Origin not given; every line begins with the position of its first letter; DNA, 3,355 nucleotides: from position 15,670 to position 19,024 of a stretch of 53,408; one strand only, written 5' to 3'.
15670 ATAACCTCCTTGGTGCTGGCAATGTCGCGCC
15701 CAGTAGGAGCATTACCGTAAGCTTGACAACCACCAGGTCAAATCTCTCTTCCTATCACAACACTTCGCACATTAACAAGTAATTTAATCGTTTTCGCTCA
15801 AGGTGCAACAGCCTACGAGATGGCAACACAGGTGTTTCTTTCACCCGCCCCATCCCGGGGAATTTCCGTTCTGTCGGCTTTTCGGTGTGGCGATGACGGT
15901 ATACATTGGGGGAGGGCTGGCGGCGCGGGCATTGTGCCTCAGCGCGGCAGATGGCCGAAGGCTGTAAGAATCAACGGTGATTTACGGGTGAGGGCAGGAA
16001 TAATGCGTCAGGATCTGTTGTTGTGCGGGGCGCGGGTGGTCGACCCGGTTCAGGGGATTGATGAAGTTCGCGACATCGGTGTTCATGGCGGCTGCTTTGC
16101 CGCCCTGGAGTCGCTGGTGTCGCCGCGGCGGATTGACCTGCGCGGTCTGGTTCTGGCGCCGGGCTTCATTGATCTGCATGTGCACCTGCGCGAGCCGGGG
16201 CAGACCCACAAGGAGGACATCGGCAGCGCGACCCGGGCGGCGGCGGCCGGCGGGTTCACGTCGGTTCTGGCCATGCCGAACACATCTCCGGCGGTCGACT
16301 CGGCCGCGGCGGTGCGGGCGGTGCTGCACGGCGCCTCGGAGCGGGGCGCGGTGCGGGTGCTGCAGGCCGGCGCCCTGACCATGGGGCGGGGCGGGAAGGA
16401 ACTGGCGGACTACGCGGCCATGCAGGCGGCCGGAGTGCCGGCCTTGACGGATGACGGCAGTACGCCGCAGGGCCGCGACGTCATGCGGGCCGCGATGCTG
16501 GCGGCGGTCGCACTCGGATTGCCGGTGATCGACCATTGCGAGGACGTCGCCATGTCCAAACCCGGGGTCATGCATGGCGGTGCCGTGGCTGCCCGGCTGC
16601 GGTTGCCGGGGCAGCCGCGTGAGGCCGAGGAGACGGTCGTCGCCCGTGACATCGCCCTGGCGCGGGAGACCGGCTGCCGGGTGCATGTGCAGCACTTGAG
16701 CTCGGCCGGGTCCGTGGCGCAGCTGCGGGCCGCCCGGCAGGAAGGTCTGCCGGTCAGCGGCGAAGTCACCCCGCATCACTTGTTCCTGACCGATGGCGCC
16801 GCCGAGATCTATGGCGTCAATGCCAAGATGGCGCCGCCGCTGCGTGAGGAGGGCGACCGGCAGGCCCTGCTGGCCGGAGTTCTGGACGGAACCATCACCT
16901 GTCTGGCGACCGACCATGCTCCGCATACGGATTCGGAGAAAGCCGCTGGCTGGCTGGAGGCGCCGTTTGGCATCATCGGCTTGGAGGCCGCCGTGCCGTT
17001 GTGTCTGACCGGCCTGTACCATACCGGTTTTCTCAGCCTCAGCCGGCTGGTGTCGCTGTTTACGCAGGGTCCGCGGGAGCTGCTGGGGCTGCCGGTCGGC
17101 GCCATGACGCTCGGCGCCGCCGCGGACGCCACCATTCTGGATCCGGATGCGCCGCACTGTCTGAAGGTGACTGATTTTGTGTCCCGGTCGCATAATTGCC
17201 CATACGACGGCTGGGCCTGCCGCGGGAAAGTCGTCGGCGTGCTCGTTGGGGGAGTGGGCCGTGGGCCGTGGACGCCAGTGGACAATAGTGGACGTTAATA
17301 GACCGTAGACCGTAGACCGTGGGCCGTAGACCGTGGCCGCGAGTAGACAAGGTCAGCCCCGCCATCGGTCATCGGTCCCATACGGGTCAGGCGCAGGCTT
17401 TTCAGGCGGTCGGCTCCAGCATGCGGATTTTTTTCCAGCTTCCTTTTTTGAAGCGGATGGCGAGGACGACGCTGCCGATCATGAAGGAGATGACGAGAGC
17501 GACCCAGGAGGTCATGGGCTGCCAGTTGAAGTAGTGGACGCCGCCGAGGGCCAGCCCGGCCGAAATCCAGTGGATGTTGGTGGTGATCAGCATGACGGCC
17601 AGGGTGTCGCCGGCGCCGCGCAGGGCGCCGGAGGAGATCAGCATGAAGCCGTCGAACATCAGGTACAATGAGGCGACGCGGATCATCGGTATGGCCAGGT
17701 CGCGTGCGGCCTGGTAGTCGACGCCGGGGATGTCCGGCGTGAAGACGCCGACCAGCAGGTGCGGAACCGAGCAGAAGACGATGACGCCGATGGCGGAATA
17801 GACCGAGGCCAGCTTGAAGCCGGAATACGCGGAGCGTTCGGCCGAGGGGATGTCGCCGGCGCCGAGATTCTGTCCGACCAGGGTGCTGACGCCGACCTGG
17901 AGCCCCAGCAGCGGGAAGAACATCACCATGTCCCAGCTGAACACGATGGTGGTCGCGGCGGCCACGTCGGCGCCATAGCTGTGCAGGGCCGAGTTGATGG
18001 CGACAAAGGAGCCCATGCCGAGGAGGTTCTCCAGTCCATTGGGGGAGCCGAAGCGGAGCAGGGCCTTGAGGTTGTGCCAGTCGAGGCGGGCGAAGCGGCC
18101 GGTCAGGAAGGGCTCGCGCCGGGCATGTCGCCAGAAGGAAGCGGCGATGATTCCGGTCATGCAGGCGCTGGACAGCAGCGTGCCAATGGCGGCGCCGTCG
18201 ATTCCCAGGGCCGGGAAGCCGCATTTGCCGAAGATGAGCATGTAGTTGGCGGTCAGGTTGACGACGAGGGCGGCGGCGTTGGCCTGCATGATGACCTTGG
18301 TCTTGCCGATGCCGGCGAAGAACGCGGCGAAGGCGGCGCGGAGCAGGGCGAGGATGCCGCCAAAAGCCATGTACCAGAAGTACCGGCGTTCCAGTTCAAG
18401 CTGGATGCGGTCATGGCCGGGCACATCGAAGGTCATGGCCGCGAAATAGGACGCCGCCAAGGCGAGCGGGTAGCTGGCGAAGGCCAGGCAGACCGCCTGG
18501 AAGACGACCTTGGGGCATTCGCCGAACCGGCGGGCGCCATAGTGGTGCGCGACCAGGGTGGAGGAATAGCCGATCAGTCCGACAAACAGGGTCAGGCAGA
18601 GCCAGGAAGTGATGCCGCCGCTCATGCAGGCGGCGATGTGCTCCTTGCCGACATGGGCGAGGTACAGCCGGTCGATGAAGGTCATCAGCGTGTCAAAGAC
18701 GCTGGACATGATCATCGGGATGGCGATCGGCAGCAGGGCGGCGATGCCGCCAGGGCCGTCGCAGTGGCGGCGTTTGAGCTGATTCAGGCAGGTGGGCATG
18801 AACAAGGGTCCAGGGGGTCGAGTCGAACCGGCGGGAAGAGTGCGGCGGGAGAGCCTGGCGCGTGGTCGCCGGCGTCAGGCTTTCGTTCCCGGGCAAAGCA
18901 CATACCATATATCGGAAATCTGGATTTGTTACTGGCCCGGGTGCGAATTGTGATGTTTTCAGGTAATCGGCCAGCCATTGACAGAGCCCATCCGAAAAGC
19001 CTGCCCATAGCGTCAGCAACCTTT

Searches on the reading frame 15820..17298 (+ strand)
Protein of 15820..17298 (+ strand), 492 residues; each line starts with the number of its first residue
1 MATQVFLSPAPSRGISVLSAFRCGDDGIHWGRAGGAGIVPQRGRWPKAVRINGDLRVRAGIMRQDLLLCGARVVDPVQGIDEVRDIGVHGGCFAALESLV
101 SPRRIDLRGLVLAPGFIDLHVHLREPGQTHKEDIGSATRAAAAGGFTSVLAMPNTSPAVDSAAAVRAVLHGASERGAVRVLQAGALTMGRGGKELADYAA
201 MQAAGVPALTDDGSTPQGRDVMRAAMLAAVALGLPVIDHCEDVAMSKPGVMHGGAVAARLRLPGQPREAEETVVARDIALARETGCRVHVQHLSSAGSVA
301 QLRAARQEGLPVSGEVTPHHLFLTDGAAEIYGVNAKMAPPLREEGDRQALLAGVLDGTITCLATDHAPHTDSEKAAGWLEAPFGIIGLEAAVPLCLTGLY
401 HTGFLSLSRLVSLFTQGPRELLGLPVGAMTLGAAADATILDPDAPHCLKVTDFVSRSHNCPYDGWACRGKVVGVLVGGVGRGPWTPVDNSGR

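Call 45: search_protein_families(library=pfam, proteins=[window:15820-17298:+], max_evalue=0.0001)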
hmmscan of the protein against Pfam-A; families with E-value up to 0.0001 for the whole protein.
window:15820-17298:+ (492 aa): 3 families
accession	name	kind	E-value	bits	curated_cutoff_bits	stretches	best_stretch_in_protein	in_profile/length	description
PF01979.26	Amidohydro_1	-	1.3e-22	81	25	1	112-478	2-342/345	Amidohydrolase family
PF07969.17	Amidohydro_3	-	5e-08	33.3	29.7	0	105-224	3-129/472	Amidohydrolase family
PF12890.13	DHOase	-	3.2e-07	31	21.2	1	111-295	3-139/142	Dihydro-orotase-like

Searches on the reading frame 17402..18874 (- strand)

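Call 45: search_protein_families(library=pfam, proteins=[window:17402-18874:-], max_evalue=0.0001)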
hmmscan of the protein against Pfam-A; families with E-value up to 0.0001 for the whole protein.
window:17402-18874:- (490 aa): 1 family
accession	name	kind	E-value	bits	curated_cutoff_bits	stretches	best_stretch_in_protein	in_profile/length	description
PF01554.23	MatE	-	3.8e-35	121.4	24.9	2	278-431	1-148/161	MatE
